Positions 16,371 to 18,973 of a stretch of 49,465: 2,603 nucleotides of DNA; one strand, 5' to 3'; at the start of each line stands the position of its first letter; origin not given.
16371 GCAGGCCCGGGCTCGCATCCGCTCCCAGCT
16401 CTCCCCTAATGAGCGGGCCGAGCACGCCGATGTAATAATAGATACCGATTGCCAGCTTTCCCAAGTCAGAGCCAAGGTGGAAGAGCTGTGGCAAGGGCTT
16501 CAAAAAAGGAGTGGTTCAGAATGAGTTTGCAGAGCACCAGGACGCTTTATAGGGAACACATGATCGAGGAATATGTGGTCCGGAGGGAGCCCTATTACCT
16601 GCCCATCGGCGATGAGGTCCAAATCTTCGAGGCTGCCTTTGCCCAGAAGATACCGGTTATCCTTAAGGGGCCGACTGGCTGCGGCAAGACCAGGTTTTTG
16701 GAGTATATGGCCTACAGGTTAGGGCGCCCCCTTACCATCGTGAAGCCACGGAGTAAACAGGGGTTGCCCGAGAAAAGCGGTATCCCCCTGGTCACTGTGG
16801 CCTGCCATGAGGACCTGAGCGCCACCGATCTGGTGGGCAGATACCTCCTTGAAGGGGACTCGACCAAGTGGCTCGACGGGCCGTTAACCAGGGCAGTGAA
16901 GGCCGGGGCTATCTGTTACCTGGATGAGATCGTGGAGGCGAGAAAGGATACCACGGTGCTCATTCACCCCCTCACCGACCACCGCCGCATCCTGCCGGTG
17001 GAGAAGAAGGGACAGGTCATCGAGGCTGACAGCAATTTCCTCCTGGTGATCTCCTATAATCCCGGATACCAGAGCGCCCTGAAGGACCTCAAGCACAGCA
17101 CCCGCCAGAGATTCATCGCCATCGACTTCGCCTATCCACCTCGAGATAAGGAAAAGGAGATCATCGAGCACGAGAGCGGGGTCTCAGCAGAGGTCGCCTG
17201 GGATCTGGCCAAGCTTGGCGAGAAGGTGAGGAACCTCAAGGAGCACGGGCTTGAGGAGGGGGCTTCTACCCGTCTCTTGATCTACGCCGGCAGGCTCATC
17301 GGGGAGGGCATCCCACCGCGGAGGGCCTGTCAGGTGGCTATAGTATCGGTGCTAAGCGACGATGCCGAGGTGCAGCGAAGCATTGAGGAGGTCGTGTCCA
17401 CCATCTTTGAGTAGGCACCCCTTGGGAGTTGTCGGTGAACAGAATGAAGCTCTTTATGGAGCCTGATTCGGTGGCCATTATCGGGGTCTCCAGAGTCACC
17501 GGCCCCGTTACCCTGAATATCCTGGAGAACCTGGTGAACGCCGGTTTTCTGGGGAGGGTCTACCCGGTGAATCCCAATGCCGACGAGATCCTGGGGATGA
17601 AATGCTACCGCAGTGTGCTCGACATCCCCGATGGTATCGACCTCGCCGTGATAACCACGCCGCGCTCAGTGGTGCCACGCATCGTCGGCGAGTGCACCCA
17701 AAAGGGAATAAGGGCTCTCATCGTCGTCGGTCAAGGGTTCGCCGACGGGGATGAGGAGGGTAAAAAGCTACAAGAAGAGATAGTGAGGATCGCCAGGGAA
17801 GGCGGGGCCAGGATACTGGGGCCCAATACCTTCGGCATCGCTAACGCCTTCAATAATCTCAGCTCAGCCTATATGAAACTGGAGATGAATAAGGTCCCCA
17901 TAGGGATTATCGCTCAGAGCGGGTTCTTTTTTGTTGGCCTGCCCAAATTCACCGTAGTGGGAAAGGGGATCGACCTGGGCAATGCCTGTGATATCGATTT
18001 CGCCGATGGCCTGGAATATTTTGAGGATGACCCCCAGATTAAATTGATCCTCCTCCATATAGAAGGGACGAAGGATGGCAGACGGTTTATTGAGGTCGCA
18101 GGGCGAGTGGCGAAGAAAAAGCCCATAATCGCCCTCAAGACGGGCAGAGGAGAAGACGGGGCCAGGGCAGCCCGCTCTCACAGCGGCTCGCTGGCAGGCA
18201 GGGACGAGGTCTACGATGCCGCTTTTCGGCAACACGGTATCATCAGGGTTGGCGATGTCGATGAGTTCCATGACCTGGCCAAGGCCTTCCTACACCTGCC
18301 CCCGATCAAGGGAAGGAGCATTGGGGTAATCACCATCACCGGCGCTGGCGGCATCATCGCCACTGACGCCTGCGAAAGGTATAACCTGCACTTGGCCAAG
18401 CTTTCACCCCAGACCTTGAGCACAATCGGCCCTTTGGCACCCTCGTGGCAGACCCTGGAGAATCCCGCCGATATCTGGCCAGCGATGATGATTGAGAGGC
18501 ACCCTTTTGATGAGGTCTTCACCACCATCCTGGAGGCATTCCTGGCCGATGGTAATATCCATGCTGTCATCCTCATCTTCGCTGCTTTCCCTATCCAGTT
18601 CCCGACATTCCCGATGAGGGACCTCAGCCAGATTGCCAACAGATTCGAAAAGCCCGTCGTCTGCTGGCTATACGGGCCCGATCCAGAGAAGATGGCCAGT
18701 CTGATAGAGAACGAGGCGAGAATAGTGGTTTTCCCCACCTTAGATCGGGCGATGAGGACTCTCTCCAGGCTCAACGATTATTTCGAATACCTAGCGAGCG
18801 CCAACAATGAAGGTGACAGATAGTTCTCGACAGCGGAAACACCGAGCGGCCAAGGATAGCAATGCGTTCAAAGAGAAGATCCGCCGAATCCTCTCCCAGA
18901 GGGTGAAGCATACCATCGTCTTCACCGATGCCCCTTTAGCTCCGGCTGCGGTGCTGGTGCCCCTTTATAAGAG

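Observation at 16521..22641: CbbQ/NorQ-type AAA+ ATPase and its CbbO/NorD-type VWA partner are split by two CoA enzymes and have no known client nearby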

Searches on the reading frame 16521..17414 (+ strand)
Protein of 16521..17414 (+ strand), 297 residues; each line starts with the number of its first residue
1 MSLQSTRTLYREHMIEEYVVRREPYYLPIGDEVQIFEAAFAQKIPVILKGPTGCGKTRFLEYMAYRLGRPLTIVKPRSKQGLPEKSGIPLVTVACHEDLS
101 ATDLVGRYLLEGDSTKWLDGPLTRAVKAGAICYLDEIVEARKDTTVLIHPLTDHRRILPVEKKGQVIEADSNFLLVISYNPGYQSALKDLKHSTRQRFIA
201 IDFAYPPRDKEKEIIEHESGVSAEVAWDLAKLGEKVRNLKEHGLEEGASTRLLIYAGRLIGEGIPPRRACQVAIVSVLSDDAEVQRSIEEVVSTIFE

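Call 4: search_protein_families(library=pfam, proteins=[window:16521-17414:+])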
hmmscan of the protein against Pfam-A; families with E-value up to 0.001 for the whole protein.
window:16521-17414:+ (297 aa): 3 families
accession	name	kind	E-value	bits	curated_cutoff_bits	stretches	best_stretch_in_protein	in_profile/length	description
PF08406.16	CbbQ_C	-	1.2e-31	109.2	20.6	1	211-294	1-84/85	CbbQ/NirQ/NorQ C-terminal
PF07728.20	AAA_5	-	3.5e-29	102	22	1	45-198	1-139/139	AAA domain (dynein-related subfamily)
PF01078.27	Mg_chelatase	-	0.00013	21.9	20.3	0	37-195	16-172/207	Magnesium chelatase, subunit ChlI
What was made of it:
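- Checked: 16521-17414 encodes 297 aa with AAA_5 (3.5e-29) and CbbQ_C (1.2e-31) (call 4).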

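Call 11: search_solved_structures(query=window:16521-17414:+)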
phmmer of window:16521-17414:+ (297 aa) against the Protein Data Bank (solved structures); distinct sequences matched with E-value up to 0.001: 9.
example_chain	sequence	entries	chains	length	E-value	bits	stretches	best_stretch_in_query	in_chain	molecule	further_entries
5c3c_A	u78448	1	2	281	2.5e-102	345.3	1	15-296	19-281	CbbQ/NirQ/NorQ domain protein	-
6l1q_C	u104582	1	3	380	2e-97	329.2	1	12-296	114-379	CbbQ protein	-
9qh4_A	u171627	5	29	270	9.1e-93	313.9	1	23-296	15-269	Protein NorQ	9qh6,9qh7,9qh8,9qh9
9qhd_A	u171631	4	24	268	1.1e-89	303.9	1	23-296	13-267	Nitric oxide reductase NorQ protein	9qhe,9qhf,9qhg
6i27_A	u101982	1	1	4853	5.5e-39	137.4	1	34-218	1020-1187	Midasin,Midasin,Midasin,Midasin,Midasin,Midasin,Midasin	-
6i26_A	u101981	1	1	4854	5.5e-39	137.4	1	34-218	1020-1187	Midasin,Midasin,Midasin,Midasin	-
6hyp_A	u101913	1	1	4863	5.6e-39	137.4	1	34-218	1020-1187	Midasin,Midasin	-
5jcs_s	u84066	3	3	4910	6.1e-39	137.3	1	34-218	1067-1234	Midasin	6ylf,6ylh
6or5_A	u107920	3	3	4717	1.1e-35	126.6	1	34-218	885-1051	Midasin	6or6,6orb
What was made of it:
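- Checked: It matches solved CbbQ (5c3c, 2.5e-102) and NorQ (9qh4, 9.1e-93) (call 11).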

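Call 28: search_protein_families(library=ncbifam, proteins=[window:16521-17414:+], max_evalue=0.00001)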
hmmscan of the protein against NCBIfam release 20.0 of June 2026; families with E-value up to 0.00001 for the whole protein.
window:16521-17414:+ (297 aa): 1 family
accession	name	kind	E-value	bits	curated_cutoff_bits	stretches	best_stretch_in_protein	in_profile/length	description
TIGR02640.1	gas_vesic_GvpN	equivalog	7e-14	52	266.8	1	43-258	21-234/262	gas vesicle protein GvpN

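Call 31: find_homologous_proteins(query=window:16521-17414:+)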
Query window:16521-17414:+ (297 aa): 8000 proteins with E <= 0.001 among 8000 candidates; the best 120 are listed.
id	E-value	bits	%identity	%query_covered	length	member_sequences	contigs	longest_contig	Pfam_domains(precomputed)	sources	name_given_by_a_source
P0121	1.9e-193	659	100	100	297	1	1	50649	PF08406.17,PF07728.21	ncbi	-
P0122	1.2e-180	617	93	100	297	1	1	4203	PF08406.17,PF07728.21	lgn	-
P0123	7.8e-180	614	92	100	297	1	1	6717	PF08406.17,PF07728.21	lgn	-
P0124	1.6e-179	613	92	100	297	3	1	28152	PF08406.17,PF07728.21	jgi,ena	-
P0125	9.0e-176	601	90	100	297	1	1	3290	PF08406.17,PF07728.21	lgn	-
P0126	5.8e-174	595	90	100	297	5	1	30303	PF08406.17,PF07728.21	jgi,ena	-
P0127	2.8e-172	590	87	100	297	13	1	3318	PF08406.17,PF07728.21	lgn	-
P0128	4.9e-172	589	89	100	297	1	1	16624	PF08406.17,PF07728.21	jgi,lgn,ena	-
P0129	8.8e-171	585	88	100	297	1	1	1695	PF08406.17,PF07728.21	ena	-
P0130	1.8e-169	580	86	100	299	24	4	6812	PF08406.17,PF07728.21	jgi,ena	-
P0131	3.1e-166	570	85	100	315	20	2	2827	PF08406.17,PF07728.21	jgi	jgi:nitric oxide reductase NorQ protein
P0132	3.4e-166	570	87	100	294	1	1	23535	PF08406.17,PF07728.21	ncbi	-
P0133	1.4e-163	561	84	100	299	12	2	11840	PF08406.17,PF07728.21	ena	-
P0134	2.7e-163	560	83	100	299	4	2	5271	PF08406.17,PF07728.21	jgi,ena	-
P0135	1.8e-161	554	82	100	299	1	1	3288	PF08406.17,PF07728.21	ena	-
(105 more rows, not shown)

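Call 68: search_solved_structures(query=window:16521-17414:+, max_evalue=1e-50, show_alignments=4)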
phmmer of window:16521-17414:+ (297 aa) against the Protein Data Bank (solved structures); distinct sequences matched with E-value up to 1e-50: 4.
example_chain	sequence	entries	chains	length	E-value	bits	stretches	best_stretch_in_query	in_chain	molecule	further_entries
5c3c_A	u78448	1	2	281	2.5e-102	345.3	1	15-296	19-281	CbbQ/NirQ/NorQ domain protein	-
6l1q_C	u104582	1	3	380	2e-97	329.2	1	12-296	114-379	CbbQ protein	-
9qh4_A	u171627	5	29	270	9.1e-93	313.9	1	23-296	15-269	Protein NorQ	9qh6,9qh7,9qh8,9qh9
9qhd_A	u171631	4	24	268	1.1e-89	303.9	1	23-296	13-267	Nitric oxide reductase NorQ protein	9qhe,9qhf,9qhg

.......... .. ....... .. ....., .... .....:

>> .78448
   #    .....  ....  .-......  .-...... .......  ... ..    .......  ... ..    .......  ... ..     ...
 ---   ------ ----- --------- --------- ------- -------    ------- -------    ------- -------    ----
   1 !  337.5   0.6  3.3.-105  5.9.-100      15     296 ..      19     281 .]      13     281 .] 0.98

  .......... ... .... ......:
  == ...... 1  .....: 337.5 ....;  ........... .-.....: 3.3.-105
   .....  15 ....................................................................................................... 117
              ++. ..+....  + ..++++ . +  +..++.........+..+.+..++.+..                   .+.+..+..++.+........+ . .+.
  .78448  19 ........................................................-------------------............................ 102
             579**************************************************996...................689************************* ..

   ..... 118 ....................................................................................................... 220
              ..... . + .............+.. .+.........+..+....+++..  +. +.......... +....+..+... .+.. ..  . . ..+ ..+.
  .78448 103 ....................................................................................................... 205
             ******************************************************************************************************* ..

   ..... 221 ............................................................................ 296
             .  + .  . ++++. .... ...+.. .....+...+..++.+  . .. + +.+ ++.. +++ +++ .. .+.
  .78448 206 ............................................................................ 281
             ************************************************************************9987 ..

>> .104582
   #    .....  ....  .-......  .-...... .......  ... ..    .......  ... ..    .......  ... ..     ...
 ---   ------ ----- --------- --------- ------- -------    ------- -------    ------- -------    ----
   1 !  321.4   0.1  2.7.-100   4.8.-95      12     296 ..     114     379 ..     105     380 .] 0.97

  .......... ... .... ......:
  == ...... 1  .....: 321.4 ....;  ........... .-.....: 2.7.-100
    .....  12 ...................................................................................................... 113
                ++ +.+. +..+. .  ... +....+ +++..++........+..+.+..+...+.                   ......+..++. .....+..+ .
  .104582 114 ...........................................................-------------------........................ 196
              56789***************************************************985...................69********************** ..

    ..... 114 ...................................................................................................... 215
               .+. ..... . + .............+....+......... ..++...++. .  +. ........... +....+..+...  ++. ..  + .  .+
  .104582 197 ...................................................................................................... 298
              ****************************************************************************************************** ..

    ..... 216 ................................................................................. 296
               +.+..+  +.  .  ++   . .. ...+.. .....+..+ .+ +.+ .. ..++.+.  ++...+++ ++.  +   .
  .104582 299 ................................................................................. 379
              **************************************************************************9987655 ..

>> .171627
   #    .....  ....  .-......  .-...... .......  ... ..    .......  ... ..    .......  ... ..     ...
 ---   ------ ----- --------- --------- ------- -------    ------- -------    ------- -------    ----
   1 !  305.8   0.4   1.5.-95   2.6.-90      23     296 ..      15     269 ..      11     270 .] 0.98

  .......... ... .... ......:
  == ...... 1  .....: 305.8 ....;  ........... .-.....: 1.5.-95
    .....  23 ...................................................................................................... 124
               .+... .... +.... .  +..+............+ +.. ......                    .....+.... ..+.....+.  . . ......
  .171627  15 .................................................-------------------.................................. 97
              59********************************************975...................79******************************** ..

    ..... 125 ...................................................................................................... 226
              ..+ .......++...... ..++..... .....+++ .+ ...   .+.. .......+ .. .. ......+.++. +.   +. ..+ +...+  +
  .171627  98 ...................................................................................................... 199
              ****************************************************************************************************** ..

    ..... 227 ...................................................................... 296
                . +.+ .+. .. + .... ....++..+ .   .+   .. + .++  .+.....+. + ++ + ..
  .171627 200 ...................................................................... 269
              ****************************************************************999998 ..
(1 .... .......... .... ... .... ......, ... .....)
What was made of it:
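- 16731..16787 (+): Clade-specific 19-residue insertion in Q (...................) after the Walker-A helix. Absent from CbbQ 5c3c and 6l1q and from NorQ 9qh4 and 9qhd (call 68).
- High similarity of Q to both CbbQ and NorQ (calls 11, 68).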

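Call 82: search_protein_families(library=padloc, proteins=[window:16521-17414:+], max_evalue=0.001)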
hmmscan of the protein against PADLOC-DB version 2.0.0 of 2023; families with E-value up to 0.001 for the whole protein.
window:16521-17414:+ (297 aa): 1 family
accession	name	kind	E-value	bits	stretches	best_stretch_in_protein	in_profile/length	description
PDLC02196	IetA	-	0.00015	19.3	1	39-75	118-154/374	-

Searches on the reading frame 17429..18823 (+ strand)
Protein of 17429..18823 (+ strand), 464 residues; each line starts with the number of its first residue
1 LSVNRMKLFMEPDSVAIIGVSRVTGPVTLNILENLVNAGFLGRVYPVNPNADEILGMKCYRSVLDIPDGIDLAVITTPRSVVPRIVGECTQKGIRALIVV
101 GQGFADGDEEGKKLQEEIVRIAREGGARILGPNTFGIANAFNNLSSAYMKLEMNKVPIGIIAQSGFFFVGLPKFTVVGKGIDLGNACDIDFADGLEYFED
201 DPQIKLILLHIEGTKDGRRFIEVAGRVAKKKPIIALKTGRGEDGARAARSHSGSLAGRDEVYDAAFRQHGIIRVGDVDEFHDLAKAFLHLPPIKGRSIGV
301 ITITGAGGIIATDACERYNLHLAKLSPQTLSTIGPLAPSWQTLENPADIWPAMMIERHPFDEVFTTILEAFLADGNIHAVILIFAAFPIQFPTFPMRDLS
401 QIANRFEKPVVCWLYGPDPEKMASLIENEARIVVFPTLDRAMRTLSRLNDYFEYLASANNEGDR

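Call 4: search_protein_families(library=pfam, proteins=[window:17429-18823:+])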
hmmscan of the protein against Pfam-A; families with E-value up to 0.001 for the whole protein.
window:17429-18823:+ (464 aa): 3 families
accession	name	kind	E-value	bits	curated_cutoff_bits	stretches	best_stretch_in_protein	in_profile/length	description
PF13607.11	Succ_CoA_lig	-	7.8e-43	146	27.4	1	157-287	3-138/138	Succinyl-CoA ligase like flavodoxin domain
PF13380.12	CoA_binding_2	-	2.7e-20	73.4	22.8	1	14-139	2-115/116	CoA binding domain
PF02629.25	CoA_binding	-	8.5e-12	46.1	22.3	1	12-100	3-94/97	CoA binding domain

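Call 28: search_protein_families(library=ncbifam, proteins=[window:17429-18823:+], max_evalue=0.00001)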
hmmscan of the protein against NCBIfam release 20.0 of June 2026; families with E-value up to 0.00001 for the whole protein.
window:17429-18823:+ (464 aa): 6 families
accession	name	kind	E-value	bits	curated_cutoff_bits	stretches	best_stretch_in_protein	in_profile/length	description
TIGR02717.1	AcCoA-syn-alpha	equivalog_domain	9.4e-116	387.1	567.15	1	7-451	2-446/447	acetate--CoA ligase alpha subunit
NF045494.1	AcCoALig_Archglob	equivalog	6.5e-113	378.4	1200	1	1-451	213-662/665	acetate--CoA ligase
NF045493.1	HydDutCoALig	equivalog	1.4e-80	271.8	1300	1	8-459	5-457/698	4-hydroxybutyrate--CoA ligase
NF045492.1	HydPropCoALig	equivalog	2.6e-77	260.7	1300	1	4-437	246-682/700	3-hydroxypropionate--CoA ligase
TIGR01019.1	sucCoAalpha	subfamily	1.2e-06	28.1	353.2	1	50-241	42-236/286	succinate--CoA ligase subunit alpha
NF004230.0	PRK05678.1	equivalog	2.1e-06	27.2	336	1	50-241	44-238/291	succinate--CoA ligase subunit alpha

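Call 82: search_protein_families(library=padloc, proteins=[window:17429-18823:+], max_evalue=0.001)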
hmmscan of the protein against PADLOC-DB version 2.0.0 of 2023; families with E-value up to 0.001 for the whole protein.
window:17429-18823:+ (464 aa): 0 families
